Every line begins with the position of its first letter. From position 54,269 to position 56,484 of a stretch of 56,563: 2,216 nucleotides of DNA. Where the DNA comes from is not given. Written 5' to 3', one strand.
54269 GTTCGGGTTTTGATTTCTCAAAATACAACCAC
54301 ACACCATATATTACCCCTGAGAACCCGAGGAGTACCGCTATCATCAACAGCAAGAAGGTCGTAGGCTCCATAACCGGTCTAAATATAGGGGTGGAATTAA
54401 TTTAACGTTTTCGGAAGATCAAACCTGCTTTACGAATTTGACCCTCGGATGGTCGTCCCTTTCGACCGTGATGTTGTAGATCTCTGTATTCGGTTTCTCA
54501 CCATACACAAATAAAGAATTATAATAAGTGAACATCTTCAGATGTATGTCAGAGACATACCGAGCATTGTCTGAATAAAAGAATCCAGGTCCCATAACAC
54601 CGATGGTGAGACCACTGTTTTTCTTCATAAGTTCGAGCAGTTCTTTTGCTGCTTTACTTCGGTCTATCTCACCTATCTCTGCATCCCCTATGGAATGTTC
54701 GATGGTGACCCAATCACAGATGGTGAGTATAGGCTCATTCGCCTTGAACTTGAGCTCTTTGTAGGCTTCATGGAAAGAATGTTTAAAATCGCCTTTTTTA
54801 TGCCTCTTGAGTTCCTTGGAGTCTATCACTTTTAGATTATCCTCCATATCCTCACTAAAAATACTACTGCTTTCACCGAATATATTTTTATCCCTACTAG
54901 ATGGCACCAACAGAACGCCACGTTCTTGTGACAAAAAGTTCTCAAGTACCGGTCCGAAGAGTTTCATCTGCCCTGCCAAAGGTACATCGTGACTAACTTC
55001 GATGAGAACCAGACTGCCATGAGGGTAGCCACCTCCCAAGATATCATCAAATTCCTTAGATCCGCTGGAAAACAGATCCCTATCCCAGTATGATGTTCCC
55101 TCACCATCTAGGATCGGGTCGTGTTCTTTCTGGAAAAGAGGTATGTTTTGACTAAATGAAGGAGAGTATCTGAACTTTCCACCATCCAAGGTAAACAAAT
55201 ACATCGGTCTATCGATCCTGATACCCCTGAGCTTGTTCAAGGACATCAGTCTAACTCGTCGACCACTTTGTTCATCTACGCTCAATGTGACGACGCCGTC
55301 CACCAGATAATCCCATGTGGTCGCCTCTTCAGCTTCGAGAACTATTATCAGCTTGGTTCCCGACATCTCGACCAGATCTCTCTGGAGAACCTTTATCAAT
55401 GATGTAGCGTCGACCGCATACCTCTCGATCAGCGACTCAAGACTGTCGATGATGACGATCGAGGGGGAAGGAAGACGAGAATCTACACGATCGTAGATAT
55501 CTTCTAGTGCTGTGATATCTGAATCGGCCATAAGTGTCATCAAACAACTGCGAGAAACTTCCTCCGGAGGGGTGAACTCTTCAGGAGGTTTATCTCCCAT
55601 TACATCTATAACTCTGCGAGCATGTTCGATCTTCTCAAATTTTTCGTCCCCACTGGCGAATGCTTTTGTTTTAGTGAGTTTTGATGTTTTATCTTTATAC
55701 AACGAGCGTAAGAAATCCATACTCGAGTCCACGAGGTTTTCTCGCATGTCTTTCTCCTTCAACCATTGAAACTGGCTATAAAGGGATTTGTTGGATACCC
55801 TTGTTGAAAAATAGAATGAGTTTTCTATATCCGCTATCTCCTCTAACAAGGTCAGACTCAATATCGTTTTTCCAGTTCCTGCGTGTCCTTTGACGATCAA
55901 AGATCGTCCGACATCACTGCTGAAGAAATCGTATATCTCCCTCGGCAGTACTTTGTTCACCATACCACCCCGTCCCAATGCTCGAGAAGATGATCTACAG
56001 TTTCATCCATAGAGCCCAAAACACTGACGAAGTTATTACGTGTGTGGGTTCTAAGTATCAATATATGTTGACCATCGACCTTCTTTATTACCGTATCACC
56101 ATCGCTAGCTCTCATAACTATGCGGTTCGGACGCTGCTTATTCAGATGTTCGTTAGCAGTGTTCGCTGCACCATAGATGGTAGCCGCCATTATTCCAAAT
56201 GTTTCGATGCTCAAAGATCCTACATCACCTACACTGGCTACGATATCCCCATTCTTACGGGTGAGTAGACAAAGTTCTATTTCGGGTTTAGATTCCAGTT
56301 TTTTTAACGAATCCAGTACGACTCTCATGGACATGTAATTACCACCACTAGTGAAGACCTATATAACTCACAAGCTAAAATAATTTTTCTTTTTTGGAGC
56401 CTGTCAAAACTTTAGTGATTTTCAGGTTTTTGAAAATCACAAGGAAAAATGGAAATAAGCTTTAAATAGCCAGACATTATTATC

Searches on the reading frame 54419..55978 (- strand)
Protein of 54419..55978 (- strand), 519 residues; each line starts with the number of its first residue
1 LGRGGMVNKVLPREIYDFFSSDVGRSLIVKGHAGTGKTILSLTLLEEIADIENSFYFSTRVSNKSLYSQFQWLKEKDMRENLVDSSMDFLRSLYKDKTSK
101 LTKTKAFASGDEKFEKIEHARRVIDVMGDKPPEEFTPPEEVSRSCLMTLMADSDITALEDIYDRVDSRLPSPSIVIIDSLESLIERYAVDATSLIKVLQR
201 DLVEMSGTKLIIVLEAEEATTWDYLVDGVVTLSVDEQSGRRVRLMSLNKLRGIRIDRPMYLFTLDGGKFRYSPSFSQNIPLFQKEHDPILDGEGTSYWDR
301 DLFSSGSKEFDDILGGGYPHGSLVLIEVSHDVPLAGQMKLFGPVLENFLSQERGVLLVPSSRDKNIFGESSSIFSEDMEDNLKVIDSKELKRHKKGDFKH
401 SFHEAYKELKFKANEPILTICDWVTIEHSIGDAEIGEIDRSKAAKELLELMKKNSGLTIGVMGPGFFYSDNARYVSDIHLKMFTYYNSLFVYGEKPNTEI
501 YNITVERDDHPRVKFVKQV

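Call 20: search_protein_families(library=pfam, proteins=[window:54419-55978:-], max_evalue=0.01)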
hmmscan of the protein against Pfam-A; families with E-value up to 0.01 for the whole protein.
window:54419-55978:- (519 aa): 8 families
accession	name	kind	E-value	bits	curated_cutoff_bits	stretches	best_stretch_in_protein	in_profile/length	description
PF07088.17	GvpD_P-loop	-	2.1e-18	67.3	24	2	17-70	3-56/189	GvpD gas vesicle protein, P-loop domain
PF06745.19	ATPase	-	4.8e-15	56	26.6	1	173-264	121-219/231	KaiC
PF20440.3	GvpD_bR2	-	1.9e-06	28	27.9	1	303-361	12-70/254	GvpD basic region 2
PF05625.17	PAXNEB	-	0.00016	21.3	28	1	302-331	18-47/366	PAXNEB protein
PF09848.15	SLFN-g3_helicase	-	0.0019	18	24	1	27-70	4-47/354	Schlafen group 3, DNA/RNA helicase domain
PF24883.2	NPHP3_N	-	0.0069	17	24.8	0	24-63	22-64/164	Nephrocystin 3, N-terminal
PF05970.20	PIF1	-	0.0083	16.2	25.9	0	13-49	11-47/223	PIF1-like helicase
PF13191.12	AAA_16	-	0.0085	17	32.6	0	21-55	21-55/167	AAA ATPase domain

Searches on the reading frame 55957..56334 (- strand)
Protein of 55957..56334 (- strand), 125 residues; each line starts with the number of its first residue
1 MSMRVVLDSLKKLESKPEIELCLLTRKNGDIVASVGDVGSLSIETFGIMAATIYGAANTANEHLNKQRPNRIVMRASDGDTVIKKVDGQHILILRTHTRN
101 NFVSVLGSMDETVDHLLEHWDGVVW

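Call 20: search_protein_families(library=pfam, proteins=[window:55957-56334:-], max_evalue=0.01)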
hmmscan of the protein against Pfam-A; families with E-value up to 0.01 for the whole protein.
window:55957-56334:- (125 aa): 1 family
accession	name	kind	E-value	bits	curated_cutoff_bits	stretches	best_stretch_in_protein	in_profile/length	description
PF03259.23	Robl_LC7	-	0.0011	19.1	23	1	9-89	5-84/91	Roadblock/LC7 domain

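Call 23: search_protein_families(library=ncbifam, proteins=[window:55957-56334:-], max_evalue=1)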
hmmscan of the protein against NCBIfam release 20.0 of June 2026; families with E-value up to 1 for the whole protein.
window:55957-56334:- (125 aa): 1 family
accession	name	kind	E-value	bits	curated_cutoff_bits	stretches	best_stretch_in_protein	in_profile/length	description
NF000469.2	CAR_gen_B3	exception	0.089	11.8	500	1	7-93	100-182/311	CAR family subclass B3 metallo-beta-lactamase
